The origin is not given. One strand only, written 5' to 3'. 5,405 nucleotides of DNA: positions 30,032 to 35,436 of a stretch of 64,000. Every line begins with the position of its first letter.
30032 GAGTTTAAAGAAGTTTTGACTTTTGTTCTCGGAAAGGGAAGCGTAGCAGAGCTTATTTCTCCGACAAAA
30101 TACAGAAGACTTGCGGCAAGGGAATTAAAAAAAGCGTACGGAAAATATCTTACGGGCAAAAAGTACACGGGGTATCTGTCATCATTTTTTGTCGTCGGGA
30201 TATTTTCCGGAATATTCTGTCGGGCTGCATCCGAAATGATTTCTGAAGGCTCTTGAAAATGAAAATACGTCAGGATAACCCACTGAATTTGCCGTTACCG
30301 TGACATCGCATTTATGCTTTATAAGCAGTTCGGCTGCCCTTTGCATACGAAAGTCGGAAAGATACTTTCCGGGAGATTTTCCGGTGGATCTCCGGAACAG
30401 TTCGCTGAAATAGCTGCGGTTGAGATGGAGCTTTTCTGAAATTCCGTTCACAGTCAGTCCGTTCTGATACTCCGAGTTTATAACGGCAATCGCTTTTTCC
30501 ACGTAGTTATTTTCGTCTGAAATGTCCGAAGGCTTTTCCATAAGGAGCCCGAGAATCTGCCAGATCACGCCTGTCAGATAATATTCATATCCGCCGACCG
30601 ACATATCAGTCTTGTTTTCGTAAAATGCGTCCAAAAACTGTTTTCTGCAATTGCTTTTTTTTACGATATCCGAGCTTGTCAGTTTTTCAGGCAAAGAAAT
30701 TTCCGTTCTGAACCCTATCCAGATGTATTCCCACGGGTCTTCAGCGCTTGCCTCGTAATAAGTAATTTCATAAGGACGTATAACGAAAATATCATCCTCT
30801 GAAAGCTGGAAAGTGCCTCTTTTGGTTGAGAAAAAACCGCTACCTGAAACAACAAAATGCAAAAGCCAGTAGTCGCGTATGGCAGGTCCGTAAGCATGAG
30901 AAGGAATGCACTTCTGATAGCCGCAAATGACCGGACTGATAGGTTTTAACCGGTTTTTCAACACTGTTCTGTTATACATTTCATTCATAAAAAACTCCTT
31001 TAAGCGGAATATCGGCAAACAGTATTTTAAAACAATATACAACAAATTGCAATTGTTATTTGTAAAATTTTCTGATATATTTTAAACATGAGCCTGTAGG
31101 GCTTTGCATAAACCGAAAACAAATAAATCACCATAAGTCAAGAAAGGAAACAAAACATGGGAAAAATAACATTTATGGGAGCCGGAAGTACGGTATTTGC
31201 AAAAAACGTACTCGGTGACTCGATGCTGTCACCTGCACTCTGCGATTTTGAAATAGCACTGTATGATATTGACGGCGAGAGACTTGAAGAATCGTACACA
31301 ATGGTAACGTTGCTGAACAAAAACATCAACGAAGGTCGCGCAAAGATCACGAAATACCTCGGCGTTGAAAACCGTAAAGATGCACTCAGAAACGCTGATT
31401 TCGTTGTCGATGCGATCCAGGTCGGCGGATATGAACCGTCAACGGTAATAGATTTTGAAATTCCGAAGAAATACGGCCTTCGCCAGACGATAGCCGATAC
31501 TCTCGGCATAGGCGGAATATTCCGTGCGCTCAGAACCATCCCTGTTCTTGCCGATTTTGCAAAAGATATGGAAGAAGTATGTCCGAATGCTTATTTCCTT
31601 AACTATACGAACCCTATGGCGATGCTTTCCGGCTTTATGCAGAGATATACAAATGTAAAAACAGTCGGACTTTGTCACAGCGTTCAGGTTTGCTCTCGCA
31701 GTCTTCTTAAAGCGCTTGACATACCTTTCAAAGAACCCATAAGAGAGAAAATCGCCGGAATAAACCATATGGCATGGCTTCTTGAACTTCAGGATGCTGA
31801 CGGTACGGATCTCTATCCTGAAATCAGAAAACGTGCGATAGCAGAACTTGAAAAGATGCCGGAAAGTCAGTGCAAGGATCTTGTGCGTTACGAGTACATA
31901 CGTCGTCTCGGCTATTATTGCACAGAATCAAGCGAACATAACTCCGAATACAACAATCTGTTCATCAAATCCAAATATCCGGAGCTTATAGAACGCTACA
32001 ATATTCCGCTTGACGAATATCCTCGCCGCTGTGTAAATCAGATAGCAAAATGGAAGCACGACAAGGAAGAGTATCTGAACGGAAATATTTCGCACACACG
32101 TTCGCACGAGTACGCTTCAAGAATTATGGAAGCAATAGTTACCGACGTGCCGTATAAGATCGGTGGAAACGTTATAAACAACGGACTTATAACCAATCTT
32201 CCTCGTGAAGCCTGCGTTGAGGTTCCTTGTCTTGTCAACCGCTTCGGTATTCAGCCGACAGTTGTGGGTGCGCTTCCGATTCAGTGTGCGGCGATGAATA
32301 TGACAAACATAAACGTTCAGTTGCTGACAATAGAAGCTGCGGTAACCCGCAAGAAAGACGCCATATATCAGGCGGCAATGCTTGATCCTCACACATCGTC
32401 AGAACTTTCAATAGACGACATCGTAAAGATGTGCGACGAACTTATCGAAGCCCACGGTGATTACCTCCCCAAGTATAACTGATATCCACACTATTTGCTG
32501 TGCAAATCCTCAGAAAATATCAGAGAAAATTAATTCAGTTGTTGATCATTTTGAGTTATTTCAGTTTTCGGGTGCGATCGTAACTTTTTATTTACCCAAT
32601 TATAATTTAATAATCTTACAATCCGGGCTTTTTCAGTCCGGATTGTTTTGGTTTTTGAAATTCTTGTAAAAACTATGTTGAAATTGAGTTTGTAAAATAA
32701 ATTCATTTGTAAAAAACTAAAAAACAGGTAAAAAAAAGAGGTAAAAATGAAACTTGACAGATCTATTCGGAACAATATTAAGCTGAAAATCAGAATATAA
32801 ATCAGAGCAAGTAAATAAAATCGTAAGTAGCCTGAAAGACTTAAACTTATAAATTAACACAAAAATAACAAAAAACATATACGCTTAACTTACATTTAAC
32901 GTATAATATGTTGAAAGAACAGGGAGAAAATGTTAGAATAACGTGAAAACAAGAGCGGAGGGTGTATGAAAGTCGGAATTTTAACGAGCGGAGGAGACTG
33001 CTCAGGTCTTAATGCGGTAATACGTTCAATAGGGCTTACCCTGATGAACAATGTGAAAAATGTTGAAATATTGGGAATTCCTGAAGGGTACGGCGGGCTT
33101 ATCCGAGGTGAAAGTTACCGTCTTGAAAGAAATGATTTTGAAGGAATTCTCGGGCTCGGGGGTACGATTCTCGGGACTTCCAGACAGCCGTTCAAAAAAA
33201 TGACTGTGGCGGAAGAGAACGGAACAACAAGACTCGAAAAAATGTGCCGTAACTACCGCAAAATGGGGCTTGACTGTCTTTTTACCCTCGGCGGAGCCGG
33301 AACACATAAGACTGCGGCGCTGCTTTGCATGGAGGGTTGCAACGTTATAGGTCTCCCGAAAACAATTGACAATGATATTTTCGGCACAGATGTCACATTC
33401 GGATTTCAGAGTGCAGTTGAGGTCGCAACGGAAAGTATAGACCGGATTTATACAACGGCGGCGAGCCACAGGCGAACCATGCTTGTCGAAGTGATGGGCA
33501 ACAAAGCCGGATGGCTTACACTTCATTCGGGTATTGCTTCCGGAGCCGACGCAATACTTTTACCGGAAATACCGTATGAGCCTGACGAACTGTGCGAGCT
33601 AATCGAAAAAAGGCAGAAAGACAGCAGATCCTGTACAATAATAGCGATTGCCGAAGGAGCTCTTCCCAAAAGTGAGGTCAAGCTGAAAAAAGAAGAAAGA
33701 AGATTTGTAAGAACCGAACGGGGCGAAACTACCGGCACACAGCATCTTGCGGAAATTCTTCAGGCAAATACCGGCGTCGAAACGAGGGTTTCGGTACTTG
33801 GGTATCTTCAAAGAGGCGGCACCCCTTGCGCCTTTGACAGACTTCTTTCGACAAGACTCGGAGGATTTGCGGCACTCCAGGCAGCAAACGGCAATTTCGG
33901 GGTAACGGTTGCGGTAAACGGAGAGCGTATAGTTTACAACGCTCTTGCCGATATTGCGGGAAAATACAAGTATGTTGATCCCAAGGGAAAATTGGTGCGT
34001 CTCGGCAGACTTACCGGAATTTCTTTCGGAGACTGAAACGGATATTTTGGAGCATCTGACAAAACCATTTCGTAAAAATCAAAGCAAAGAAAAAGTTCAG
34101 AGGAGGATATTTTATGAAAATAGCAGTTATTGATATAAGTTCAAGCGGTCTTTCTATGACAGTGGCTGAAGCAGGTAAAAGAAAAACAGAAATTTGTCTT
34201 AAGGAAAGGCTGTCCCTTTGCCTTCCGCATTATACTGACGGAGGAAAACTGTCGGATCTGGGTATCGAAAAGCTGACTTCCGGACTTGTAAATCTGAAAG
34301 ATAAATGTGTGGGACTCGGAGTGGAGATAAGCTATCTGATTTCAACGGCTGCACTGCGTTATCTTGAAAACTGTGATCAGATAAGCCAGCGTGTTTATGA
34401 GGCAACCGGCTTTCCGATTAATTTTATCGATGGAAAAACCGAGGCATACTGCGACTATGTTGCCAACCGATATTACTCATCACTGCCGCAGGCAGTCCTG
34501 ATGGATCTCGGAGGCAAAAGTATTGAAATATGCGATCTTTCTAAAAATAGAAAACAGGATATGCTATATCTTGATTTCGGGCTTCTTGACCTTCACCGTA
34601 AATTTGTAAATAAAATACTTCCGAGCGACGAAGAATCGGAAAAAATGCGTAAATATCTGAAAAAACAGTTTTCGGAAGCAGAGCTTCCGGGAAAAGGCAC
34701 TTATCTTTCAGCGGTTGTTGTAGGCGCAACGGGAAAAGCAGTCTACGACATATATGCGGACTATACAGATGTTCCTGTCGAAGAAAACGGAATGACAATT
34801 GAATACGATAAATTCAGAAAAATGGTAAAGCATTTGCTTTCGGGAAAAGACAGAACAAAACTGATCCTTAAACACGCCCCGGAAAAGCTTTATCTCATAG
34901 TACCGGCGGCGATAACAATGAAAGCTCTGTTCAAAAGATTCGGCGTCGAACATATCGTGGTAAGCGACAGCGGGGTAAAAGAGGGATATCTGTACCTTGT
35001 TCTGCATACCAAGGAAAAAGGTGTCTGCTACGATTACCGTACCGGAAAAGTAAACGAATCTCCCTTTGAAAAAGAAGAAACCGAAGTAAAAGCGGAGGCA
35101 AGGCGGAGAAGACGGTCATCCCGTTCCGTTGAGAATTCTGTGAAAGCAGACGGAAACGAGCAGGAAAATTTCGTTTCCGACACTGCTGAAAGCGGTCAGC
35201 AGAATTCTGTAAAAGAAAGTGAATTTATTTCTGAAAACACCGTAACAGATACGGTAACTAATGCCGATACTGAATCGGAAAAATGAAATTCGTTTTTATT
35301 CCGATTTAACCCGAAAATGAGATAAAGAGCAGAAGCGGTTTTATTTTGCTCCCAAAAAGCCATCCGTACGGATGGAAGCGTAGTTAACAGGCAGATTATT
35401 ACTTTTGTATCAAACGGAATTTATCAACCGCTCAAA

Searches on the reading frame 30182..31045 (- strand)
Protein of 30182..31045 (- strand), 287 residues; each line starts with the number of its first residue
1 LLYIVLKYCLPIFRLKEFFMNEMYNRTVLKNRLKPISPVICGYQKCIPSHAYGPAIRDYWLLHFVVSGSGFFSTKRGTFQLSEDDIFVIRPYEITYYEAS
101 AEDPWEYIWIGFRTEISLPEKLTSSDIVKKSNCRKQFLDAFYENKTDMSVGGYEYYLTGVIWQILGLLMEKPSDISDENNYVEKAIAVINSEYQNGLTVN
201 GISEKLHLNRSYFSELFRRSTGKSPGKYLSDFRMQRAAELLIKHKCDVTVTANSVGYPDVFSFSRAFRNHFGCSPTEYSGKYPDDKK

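Call 5: search_protein_families(library=pfam, proteins=[window:30182-31045:-])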
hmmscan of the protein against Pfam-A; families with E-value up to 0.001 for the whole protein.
window:30182-31045:- (287 aa): 3 families
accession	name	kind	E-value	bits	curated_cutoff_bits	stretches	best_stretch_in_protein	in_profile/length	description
PF12833.13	HTH_18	-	1.7e-21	76.7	33.6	1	203-279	2-78/80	Helix-turn-helix domain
PF02311.25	AraC_binding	-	1e-18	67.8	21.1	1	38-115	2-79/135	AraC-like ligand binding domain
PF00165.29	HTH_AraC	-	3.3e-17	62.6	26.6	2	190-229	2-41/42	Bacterial regulatory helix-turn-helix proteins, AraC family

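Call 40: find_encoding_contigs(protein=window:30182-31045:-, flank=3000, max_places=10)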
Protein window:30182-31045:- (287 aa): no gene with exactly this product is on record in the collection.

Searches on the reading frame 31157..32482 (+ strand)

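Call 5: search_protein_families(library=pfam, proteins=[window:31157-32482:+])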
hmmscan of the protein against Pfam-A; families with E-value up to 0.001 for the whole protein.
window:31157-32482:+ (441 aa): 2 families
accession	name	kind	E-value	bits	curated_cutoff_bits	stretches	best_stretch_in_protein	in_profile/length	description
PF11975.13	Glyco_hydro_4C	-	5.1e-66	223.1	24.1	1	199-413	1-211/211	Family 4 glycosyl hydrolase C-terminal domain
PF02056.22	Glyco_hydro_4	-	1.3e-63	214.4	23.2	1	3-188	1-182/183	Family 4 glycosyl hydrolase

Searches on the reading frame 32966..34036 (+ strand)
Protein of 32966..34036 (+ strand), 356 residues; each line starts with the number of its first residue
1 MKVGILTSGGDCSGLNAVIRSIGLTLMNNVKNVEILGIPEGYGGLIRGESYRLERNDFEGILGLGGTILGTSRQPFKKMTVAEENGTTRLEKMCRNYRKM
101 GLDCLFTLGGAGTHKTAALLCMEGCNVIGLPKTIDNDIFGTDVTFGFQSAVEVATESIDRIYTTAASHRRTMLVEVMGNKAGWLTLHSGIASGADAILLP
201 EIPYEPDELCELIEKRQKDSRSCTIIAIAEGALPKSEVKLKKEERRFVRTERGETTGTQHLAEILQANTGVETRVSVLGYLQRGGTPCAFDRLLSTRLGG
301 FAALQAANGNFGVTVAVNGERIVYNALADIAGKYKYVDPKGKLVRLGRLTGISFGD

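Call 5: search_protein_families(library=pfam, proteins=[window:32966-34036:+])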
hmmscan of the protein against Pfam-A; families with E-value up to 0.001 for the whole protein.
window:32966-34036:+ (356 aa): 1 family
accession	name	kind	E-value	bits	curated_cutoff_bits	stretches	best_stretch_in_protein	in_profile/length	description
PF00365.25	PFK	-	1e-96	324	30.9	1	2-302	1-273/277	Phosphofructokinase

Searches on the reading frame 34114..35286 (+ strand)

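Call 83: search_protein_families(library=pfam, proteins=[window:34114-35286:+], max_evalue=0.00001)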
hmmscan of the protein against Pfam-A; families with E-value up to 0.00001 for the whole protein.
window:34114-35286:+ (390 aa): 1 family
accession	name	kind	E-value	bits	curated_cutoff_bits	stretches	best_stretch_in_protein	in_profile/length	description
PF02541.22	Ppx-GppA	-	3.1e-28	99.5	27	1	40-298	26-283/285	Ppx/GppA phosphatase family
